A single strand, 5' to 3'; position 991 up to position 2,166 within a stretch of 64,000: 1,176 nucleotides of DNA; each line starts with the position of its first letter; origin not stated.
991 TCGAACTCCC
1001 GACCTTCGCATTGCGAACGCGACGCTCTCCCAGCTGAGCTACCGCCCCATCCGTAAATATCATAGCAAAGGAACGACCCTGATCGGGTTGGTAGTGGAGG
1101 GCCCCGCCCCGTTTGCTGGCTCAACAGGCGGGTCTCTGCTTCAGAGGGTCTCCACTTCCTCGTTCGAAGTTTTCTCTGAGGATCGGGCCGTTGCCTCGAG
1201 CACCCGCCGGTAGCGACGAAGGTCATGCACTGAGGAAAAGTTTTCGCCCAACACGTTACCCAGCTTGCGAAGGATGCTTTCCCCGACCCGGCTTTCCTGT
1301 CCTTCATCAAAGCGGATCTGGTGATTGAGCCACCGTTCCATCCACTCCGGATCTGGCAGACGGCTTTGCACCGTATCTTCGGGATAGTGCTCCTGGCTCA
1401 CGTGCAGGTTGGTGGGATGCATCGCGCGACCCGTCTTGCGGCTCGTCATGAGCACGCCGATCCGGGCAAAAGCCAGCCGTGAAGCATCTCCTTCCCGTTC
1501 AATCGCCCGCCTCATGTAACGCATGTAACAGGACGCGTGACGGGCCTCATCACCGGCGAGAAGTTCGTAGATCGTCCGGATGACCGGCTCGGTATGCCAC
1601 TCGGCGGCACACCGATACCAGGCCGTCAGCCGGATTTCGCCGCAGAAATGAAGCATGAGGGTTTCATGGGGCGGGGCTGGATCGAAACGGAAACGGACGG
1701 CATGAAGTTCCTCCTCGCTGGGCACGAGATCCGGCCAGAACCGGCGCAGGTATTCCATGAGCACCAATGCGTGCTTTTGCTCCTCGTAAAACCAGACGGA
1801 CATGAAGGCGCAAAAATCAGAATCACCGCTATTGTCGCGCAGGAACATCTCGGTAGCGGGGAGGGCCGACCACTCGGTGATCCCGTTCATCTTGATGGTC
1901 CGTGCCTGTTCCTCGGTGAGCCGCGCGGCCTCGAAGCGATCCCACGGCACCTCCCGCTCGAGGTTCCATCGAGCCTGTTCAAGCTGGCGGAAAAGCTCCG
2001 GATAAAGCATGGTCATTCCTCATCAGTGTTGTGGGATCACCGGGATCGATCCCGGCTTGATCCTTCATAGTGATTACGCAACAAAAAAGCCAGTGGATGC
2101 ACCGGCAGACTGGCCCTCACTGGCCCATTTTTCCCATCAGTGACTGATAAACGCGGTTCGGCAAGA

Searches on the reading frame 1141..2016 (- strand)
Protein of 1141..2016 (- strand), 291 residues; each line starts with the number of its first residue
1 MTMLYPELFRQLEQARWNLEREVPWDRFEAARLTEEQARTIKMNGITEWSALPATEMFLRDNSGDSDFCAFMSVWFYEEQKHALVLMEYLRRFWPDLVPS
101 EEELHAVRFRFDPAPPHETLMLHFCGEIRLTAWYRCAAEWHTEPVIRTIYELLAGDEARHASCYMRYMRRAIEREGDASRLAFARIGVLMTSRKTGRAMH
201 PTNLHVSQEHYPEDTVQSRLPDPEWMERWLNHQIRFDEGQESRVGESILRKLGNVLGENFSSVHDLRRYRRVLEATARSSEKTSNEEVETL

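Call 23: find_related_loci(query=window:1141-2016:-, collection=genome_contigs, flank=10000)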
Query window:1141-2016:- (291 aa) in genome_contigs; peptide patterns used: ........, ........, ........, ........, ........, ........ (x = any residue, [..] = any of these).
599 stretches matched a pattern (row limit reached: there are more); 573 encode a relative of the query (tblastn E <= 1e-3); the best 80 are kept; 80 distinct loci.
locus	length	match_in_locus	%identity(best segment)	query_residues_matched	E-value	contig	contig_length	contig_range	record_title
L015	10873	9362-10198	93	1-279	3e-180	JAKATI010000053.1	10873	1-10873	MAG: Proteobacteria bacterium isolate YP2.bin4 NODE_5148_length_10873_cov_2.927415, whole genome shotgun sequence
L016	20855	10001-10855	92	2-286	3e-179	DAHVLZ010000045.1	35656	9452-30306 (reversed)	MAG TPA_asm: Proteobacteria bacterium isolate clean41 k141_575780, whole genome shotgun sequence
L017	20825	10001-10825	75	1-275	4e-142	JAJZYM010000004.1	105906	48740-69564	MAG: Proteobacteria bacterium isolate TL1-5.bin26 NODE_119_length_105906_cov_53.182522, whole genome shotgun sequence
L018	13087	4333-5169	80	1-279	2e-153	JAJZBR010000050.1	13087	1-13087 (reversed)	MAG: Proteobacteria bacterium isolate JA1.bin17 NODE_3720_length_13087_cov_15.144059, whole genome shotgun sequence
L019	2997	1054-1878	73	1-275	6e-143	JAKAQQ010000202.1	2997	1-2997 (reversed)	MAG: Proteobacteria bacterium isolate YF2.bin84 NODE_41163_length_2997_cov_1.453659, whole genome shotgun sequence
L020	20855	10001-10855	68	3-286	1e-136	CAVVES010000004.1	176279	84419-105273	MAG: uncultured beta proteobacterium isolate MFD02242.bin.2.245 genome assembly, contig: contig_16694, whole genome shot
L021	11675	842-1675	68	1-277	2e-135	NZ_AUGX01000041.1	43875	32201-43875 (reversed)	Ottowia thiooxydans DSM 14619 G518DRAFT_scaffold00034.34_C, whole genome shotgun sequence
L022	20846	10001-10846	69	2-282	3e-135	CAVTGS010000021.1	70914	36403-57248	MAG: uncultured beta proteobacterium isolate MFD06435.bin.2.8 genome assembly, contig: contig_31228, whole genome shotgu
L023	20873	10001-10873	66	1-291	5e-135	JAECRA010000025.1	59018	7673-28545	MAG: Comamonadaceae bacterium isolate AER2_3 diesel_EC_AER2_183_length_59018_cov_10_699032, whole genome shotgun sequenc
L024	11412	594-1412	72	3-275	8e-135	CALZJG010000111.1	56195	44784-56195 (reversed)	MAG: uncultured Chromatiaceae bacterium isolate FCS_M_Gamma_041 genome assembly, contig: k121_1001755, whole genome shot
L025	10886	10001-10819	69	3-275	2e-134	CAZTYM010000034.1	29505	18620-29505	MAG TPA_asm: uncultured Thiotrichales bacterium isolate SRP135972_co1_45 genome assembly, contig: NODE_1321_length_29505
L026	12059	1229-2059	70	1-277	1e-134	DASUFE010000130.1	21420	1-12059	MAG TPA_asm: Gammaproteobacteria bacterium isolate SMAG_U1371 k141_474266, whole genome shotgun sequence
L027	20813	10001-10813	69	3-273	4e-134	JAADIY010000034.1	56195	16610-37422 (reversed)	MAG: Gammaproteobacteria bacterium isolate M_MetaBat.81 contig-127_760, whole genome shotgun sequence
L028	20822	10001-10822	68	3-276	1e-133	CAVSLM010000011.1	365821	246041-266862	MAG: uncultured Gammaproteobacteria bacterium isolate MFD04944.bin.2.113 genome assembly, contig: contig_54211, whole ge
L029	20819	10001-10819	71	3-275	1e-133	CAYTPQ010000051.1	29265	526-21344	MAG TPA_asm: uncultured Ectothiorhodospiraceae bacterium isolate binchicken_co22_7 genome assembly, contig: NODE_1693_le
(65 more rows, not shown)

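Call 58: find_encoding_contigs(protein=window:1141-2010:-, flank=4000, max_places=10)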
Protein window:1141-2010:- (289 aa): 17 contigs read that carry it; 7 places shown.
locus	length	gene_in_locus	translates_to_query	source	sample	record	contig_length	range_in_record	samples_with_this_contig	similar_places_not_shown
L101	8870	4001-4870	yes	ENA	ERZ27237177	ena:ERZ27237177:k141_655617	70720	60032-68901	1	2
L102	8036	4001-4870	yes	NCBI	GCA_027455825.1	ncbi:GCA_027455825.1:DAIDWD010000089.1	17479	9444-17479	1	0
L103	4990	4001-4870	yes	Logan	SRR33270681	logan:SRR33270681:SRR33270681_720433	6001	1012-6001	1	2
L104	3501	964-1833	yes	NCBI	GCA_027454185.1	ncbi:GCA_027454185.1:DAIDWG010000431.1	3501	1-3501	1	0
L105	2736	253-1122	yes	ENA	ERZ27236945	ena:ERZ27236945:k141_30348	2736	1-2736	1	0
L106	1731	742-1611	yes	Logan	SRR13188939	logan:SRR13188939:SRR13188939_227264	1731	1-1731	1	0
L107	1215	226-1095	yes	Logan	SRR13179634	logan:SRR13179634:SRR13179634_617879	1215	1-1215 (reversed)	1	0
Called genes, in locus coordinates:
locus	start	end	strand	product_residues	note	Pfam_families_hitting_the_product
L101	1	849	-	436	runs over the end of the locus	PF02353:CMAS, PF13489:Methyltransf_23, PF08241:Methyltransf_11, PF08242:Methyltransf_12, PF13649:Methyltransf_25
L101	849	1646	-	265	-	PF07103:DUF1365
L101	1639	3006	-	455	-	PF01266:DAO, PF07992:Pyr_redox_2 (faint), PF13450:NAD_binding_8, PF13454:NAD_binding_9 (faint), PF01593:Amino_oxidase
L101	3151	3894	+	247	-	PF00106:adh_short, PF13561:adh_short_C2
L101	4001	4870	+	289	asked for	PF03405:FA_desaturase_2 (faint)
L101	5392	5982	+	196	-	-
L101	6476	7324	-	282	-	-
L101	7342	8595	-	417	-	PF12679:ABC2_membrane_2, PF12698:ABC2_membrane_3, PF01061:ABC2_membrane (weak)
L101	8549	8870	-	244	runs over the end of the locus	PF00005:ABC_tran, PF13304:AAA_21 (faint)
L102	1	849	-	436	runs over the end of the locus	PF02353:CMAS, PF13489:Methyltransf_23, PF08241:Methyltransf_11, PF08242:Methyltransf_12, PF13649:Methyltransf_25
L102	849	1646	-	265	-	PF07103:DUF1365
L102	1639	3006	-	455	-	PF01266:DAO, PF07992:Pyr_redox_2 (faint), PF13450:NAD_binding_8, PF13454:NAD_binding_9 (faint), PF01593:Amino_oxidase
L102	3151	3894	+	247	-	PF00106:adh_short, PF13561:adh_short_C2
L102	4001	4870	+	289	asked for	PF03405:FA_desaturase_2 (faint)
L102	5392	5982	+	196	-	-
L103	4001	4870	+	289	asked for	PF03405:FA_desaturase_2 (faint)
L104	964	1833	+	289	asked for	PF03405:FA_desaturase_2 (faint)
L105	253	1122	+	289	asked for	PF03405:FA_desaturase_2 (faint)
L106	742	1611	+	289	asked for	PF03405:FA_desaturase_2 (faint)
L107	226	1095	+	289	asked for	PF03405:FA_desaturase_2 (faint)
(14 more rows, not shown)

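Call 99: search_protein_families(library=pfam, proteins=[L016:11607-13085:-], max_evalue=0.01)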
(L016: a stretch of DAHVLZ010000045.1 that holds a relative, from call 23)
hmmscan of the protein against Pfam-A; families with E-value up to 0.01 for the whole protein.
L016:11607-13085:- (492 aa): 1 family
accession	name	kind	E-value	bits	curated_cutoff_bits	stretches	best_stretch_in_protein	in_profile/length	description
PF02156.21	Glyco_hydro_26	-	1.9e-06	27.9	20.2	1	346-428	182-258/311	Glycosyl hydrolase family 26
